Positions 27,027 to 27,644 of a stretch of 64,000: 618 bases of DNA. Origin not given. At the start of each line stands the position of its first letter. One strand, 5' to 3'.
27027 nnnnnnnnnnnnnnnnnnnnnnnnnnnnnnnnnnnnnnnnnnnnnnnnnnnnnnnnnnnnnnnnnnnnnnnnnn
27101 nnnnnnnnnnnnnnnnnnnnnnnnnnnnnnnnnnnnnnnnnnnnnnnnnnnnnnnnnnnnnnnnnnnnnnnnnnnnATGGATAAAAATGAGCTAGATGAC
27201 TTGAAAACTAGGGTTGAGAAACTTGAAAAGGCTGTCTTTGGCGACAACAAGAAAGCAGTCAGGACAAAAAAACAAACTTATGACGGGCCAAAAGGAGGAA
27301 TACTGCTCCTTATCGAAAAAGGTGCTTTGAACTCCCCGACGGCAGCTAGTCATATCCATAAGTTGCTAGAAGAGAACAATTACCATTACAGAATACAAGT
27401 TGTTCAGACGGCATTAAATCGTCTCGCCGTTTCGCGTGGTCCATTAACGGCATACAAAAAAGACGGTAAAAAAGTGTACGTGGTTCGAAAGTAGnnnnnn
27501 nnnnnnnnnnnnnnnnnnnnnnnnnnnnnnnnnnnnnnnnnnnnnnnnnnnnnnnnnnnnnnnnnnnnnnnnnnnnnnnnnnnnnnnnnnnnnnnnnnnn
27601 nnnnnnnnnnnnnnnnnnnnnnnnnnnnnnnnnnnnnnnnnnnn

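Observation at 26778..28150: Three-gene cassette of paralogous winged-helix proteins next to the R-M system: candidate uncharacterised defence or regulatory module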

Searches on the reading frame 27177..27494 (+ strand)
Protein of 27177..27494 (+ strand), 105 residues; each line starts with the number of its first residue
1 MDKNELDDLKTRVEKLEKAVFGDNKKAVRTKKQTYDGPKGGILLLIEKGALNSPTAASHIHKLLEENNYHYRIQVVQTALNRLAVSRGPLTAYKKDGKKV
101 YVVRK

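Call 5: search_protein_families(library=pfam, proteins=[window:27177-27494:+], max_evalue=1)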
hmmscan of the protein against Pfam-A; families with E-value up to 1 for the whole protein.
window:27177-27494:+ (105 aa): 2 families
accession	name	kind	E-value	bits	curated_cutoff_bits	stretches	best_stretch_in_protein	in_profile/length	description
PF11223.13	DUF3020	-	0.038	14.8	25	1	2-27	14-39/49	SPP41, DUF3020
PF07426.16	Dynactin_p22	-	0.096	12.9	25.2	1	6-31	2-27/168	Dynactin subunit p22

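Call 11: search_protein_families(library=padloc, proteins=[window:27177-27494:+], max_evalue=1)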
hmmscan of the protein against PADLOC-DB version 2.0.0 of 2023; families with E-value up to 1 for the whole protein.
window:27177-27494:+ (105 aa): 0 families

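Call 12: search_protein_families(library=phrogs, proteins=[window:27177-27494:+], max_evalue=1)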
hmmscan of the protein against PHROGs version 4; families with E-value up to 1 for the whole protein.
window:27177-27494:+ (105 aa): 2 families
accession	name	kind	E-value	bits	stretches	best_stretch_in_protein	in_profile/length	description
phrog_8935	-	unknown function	0.077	13.9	1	3-34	67-98/108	-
phrog_9740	-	unknown function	0.097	13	1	20-74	16-70/241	-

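Call 13: search_protein_families(library=ncbifam, proteins=[window:27177-27494:+], max_evalue=1)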
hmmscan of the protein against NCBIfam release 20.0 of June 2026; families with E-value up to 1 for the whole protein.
window:27177-27494:+ (105 aa): 1 family
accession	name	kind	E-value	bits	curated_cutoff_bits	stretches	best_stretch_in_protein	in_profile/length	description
NF003071.0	PRK03995.1-3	equivalog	0.056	12.7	363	1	8-70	16-78/254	D-aminoacyl-tRNA deacylase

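Call 27: find_homologous_proteins(query=window:27177-27494:+)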
Query window:27177-27494:+ (105 aa): 36 proteins with E <= 0.001 among 52 candidates.
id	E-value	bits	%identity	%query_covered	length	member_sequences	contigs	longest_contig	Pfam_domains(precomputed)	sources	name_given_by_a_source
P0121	5.9e-61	220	98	100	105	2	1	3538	-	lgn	-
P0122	4.0e-50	186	82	100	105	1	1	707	-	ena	-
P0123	2.0e-43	164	80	100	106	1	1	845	-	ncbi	-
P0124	2.7e-26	109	54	100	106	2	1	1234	-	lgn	-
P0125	2.9e-26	109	57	100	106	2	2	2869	-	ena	-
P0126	4.4e-26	109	55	100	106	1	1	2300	-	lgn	-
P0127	1.8e-25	107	55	100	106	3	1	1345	-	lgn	-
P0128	9.1e-25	105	53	100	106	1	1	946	-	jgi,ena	-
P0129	1.2e-24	104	56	100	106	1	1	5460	-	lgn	-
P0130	1.6e-24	104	56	100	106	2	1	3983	-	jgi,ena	-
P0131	3.8e-24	103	54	100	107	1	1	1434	-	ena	-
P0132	5.9e-24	102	51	100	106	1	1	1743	-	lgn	-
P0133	4.2e-23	99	53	100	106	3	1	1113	-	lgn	-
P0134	1.2e-22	98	51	100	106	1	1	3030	-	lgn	-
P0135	1.7e-22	97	56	89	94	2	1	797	-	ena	-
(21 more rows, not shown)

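Call 58: find_encoding_contigs(protein=P0121, flank=5000, max_places=3)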
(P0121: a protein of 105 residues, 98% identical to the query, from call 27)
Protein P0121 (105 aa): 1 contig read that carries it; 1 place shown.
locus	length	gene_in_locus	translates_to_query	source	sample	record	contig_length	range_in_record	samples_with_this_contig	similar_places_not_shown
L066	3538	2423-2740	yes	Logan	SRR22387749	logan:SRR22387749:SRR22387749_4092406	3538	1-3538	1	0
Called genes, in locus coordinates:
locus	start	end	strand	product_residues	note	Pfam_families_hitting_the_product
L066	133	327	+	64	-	PF13560:HTH_31, PF12844:HTH_19, PF13443:HTH_26, PF01381:HTH_3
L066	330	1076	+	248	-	PF01555:N6_N4_Mtase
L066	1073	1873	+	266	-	PF15515:MvaI_BcnI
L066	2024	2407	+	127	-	-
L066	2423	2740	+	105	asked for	-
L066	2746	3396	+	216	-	-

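Call 69: search_protein_families(library=pfam, alignment_id=A7, max_evalue=0.1)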
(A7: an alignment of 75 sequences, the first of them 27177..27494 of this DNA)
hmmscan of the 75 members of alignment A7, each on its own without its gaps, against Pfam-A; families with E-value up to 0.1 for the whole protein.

A. member 1, window:27177-27494:+ (105 aa): 2 families
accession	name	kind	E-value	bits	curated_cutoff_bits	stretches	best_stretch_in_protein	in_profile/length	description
PF11223.13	DUF3020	-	0.038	14.8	25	1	2-27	14-39/49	SPP41, DUF3020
PF07426.16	Dynactin_p22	-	0.096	12.9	25.2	0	6-31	2-27/168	Dynactin subunit p22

B. families by the number of members that match (of 75 scanned): 52 families (the first 25 are shown)
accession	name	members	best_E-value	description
PF03965.22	Penicillinase_R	5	0.00034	Penicillinase repressor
PF18213.6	SUB1_ProdP9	1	0.00052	SUB1 protease Prodomain ProdP9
PF16326.10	ABC_tran_CTD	1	0.0012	ABC transporter C-terminal domain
PF04751.20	DarP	1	0.0048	Dual-action ribosomal maturation protein DarP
PF11848.13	DUF3368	1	0.0081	Domain of unknown function (DUF3368)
PF10152.14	CCDC53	1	0.0096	Subunit CCDC53 of WASH complex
PF13113.11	DUF3970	1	0.011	Protein of unknown function (DUF3970)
PF10147.14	CR6_interact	1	0.011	Growth arrest and DNA-damage-inducible proteins-interacting protein 1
PF20606.3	DUF6799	1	0.012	Domain of unknown function (DUF6799)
PF03710.21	GlnE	1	0.014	Glutamate-ammonia ligase adenylyltransferase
PF16619.10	SUIM_assoc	1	0.015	Unstructured region C-term to UIM in Ataxin3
PF02037.33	SAP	1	0.016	SAP domain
PF03698.18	UPF0180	1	0.018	Uncharacterised protein family (UPF0180)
PF22822.1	MrpR_N_CB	1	0.02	MrpR, N-terminal core-binding domain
PF03962.21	Mnd1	1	0.023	Mnd1 HTH domain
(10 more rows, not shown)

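Call 76: predict_structure(alignment_id=A6)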
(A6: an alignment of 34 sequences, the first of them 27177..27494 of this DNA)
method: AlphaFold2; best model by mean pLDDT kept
length: 105 residues; sequences in the alignment: 34
mean_pLDDT: 85.1   pTM: 0.61
mean pLDDT of the five models: 85.1, 82.9, 82.5, 82.2, 80.9
residues with pLDDT >= 90: 66; 70-90: 22; 50-70: 11; < 50: 6
segments of 3 or more residues with pLDDT < 50: 26-30
pLDDT, mean of each block of 10 residues (from residue 1): 74 76 51 78 93 95 96 96 93 95 93
secondary structure, 60 per line:
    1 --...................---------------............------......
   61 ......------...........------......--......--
elements in order: H3-21 H37-48 H57-66 H73-83 E90-95 E98-103

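Call 105: find_related_loci(query=A6, collection=metagenome_contigs, flank=5000)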
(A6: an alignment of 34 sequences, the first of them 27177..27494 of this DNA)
Query A6 (105 aa) in metagenome_contigs; peptide patterns used: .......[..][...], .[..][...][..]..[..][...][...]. (x = any residue, [..] = any of these).
600 stretches matched a pattern (row limit reached: there are more); 71 encode a relative of the query (tblastn E <= 1e-3); 71 distinct loci.
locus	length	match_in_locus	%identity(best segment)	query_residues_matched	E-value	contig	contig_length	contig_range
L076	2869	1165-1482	57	1-105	4e-33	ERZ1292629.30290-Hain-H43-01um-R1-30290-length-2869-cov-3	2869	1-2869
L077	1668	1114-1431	56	1-105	3e-32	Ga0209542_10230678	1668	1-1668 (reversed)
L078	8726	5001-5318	52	1-105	5e-29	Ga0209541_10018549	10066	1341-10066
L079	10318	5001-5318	52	1-105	2e-28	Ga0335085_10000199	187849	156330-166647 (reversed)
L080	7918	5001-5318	50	1-105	4e-28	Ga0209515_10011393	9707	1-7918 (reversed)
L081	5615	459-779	46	1-105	3e-27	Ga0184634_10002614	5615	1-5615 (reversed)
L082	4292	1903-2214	49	1-105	2e-26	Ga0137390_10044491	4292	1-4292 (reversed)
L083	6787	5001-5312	49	1-105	2e-26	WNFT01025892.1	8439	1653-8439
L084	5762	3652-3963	49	1-105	2e-26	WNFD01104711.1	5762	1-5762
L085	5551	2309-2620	49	1-105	2e-26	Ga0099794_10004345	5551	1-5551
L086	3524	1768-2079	49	1-105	2e-26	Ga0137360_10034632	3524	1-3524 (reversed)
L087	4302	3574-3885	49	1-105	4e-26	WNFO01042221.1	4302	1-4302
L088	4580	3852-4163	49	1-105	4e-26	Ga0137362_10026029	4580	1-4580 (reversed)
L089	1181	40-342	53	6-105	1e-25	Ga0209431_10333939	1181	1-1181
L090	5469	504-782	51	1-92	5e-25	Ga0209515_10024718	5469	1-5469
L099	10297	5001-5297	47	6-105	2e-23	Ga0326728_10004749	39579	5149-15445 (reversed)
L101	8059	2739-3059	45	1-105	4e-23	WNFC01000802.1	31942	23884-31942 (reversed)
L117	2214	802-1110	42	4-105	1e-20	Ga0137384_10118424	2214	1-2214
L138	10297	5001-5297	39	11-105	2e-14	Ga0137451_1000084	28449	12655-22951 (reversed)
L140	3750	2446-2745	36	6-105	2e-11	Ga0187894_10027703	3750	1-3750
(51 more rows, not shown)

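Call 108: search_protein_families(library=pfam, proteins=[L079:5736-6548:+, L099:5725-6495:+, L082:2554-3375:+, L101:3508-4248:+, L138:5735-6520:+, L090:808-1500:+, L090:1510-2445:+, L140:2758-3579:+, L079:5305-5757:+, L117:1100-1894:+], max_evalue=1)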
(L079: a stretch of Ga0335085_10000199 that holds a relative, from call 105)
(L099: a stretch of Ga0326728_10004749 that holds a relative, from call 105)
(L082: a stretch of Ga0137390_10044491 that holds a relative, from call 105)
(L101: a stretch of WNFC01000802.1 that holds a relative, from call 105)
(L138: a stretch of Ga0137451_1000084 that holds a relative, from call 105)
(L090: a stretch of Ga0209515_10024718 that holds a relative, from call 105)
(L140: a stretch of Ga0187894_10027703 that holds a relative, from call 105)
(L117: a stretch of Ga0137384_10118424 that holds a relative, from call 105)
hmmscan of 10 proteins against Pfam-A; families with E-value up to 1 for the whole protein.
L079:5736-6548:+ (270 aa): 3 families
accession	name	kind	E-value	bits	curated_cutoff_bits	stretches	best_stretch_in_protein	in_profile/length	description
PF16565.11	MIT_C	-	0.028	14.8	25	1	158-231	38-111/142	Phospholipase D-like domain at C-terminus of MIT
PF01443.25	Viral_helicase1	-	0.14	12.3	21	1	125-229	37-145/228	Viral superfamily 1 RNA helicase core domain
PF24406.1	nSTAND_NTPase4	-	0.25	11.9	27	0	55-93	2-40/58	Novel STAND NTPase 4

L099:5725-6495:+ (256 aa): 0 families

L082:2554-3375:+ (273 aa): 1 family
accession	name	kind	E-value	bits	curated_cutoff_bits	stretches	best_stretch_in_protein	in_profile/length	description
PF07848.18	PaaX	-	0.0079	16.8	24.8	1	197-231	15-49/70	PaaX-like protein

L101:3508-4248:+ (246 aa): 1 family
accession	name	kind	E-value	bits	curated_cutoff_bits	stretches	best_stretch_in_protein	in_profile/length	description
PF13091.12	PLDc_2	-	0.018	15.3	27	1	126-209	2-96/132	PLD-like domain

L138:5735-6520:+ (261 aa): 1 family
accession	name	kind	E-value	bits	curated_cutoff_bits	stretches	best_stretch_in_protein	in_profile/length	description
PF05168.19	HEPN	-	0.0051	17.4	22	1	30-97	12-79/117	HEPN domain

L090:808-1500:+ (230 aa): 2 families
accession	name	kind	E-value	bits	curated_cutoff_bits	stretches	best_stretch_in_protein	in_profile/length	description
PF09509.15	Hypoth_Ymh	-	2.4e-22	79.5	25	1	93-218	2-119/119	Protein of unknown function (Hypoth_ymh)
PF16047.10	Antimicrobial22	-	0.84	10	27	1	59-69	1-11/21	Frog antimicrobial peptide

L090:1510-2445:+ (311 aa): 2 families
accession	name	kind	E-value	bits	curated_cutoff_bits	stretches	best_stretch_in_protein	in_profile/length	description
PF14088.11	DUF4268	-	6.2e-29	101.3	27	1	176-303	2-137/140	Domain of unknown function (DUF4268)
PF25449.1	CCDC174_GRSR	-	0.56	10.3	26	0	1-13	15-27/30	CCDC174 alpha/beta GRSR domain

L140:2758-3579:+ (273 aa): 3 families
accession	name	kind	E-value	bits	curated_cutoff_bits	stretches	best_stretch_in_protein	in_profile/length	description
PF24657.1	DUF7646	-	0.016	15.6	27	1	198-255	22-78/85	Domain of unknown function (DUF7646)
PF24947.1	PGM1_C_vert_fung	-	0.046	14.5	27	1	226-258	57-89/138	Phosphoglucomutase-1, C-terminal domain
PF09606.15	Med15_N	-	0.14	12.4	24.1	1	117-143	4-29/72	ARC105/Med15 mediator subunit N-terminal KIX domain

L079:5305-5757:+ (150 aa): 0 families

L117:1100-1894:+ (264 aa): 1 family
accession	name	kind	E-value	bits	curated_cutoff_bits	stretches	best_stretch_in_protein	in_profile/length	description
PF11495.14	Regulator_TrmB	-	0.16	11.6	22.2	1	140-262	15-134/233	Archaeal transcriptional regulator TrmB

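Call 114: search_solved_structures(query=A10, max_evalue=1)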
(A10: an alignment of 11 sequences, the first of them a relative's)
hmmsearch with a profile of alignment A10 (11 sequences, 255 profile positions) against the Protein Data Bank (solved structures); distinct sequences matched with E-value up to 1: 4.
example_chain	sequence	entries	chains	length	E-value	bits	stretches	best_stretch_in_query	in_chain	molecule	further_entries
7jrg_F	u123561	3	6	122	0.061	16.1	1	111-157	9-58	Cytochrome b-c1 complex subunit 7 | QCR7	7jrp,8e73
4v61_BV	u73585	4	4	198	0.068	15.9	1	162-247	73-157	Ribosomal Protein L23 | 50S ribosomal protein L23, chloroplastic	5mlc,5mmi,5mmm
5h1s_V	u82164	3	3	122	0.068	15.9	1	186-247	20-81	50S ribosomal protein L23, chloroplastic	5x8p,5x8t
6eri_AT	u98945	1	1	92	0.35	13.6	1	210-248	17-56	50S ribosomal protein L23, chloroplastic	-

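Call 115: search_solved_structures(query=A9, max_evalue=1)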
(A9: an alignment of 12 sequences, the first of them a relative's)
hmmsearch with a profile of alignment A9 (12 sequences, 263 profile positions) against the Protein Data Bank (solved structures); distinct sequences matched with E-value up to 1: 3.
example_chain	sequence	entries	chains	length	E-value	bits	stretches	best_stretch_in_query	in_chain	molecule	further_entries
6dfu_A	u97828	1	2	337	0.0079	18.7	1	145-233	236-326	Tryptophan--tRNA ligase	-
6rsw_C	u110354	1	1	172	0.7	12.3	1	19-74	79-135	Adenylyl cyclase-associated protein 1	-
6rsq_A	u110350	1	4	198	0.91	11.9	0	19-74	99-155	Adenylyl cyclase-associated protein 1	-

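Call 117: search_protein_families(library=padloc, proteins=[L090:808-1500:+, L090:1510-2445:+, L082:2554-3375:+, L138:5735-6520:+, L079:5736-6548:+, L101:3508-4248:+, L079:5305-5757:+, L079:4617-4991:+, L079:5001-5321:+, L082:2233-2523:+], max_evalue=0.1)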
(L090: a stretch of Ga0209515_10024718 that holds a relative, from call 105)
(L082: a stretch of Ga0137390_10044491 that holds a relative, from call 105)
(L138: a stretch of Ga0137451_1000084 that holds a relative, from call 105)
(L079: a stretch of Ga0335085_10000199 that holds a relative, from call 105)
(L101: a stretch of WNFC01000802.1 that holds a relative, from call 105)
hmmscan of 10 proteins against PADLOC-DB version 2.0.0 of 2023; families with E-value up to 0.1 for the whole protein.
L090:808-1500:+ (230 aa): 3 families
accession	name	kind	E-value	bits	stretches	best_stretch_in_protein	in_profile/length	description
PDLC02412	Aga_HEPN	-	9.3e-09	32.8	1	87-216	247-374/382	Class II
PDLC03987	PD-Lambda-3_B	-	3.8e-08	30.9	1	122-222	163-264/270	-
PDLC03988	PD-Lambda-3_B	-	0.0086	13.5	1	122-179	163-218/222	-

L090:1510-2445:+ (311 aa): 4 families
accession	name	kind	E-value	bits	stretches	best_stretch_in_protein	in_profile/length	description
PDLC04911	PDC-S11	-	8.8e-115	381.3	1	1-307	1-313/318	-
PDLC04912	PDC-S11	-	3.7e-106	352.8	1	1-307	1-311/313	-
PDLC04914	PDC-S11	-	9.6e-80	266.1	1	1-309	1-311/314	-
PDLC04913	PDC-S11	-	4.2e-17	60.3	2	167-310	220-368/375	-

L082:2554-3375:+ (273 aa): 0 families

L138:5735-6520:+ (261 aa): 0 families

L079:5736-6548:+ (270 aa): 3 families
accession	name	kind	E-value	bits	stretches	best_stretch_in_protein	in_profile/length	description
PDLC04869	PDC-S05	-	5.4e-10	37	1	135-255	187-299/306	-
PDLC04879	PDC-S05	-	2.3e-09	35.2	1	131-247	170-276/285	-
PDLC03880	NsnC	-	0.0049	14.6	1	146-238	136-231/242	-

L101:3508-4248:+ (246 aa): 3 families
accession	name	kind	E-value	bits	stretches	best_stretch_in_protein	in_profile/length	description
PDLC04869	PDC-S05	-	6.5e-15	53.1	1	90-222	155-284/306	-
PDLC04879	PDC-S05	-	1.3e-14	52.4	1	111-221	160-269/285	-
PDLC01488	Cas11a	-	0.017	13.3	0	112-193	7-64/105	CAS-I-A; effector_SS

L079:5305-5757:+ (150 aa): 0 families

L079:4617-4991:+ (124 aa): 0 families

L079:5001-5321:+ (106 aa): 0 families

L082:2233-2523:+ (96 aa): 0 families
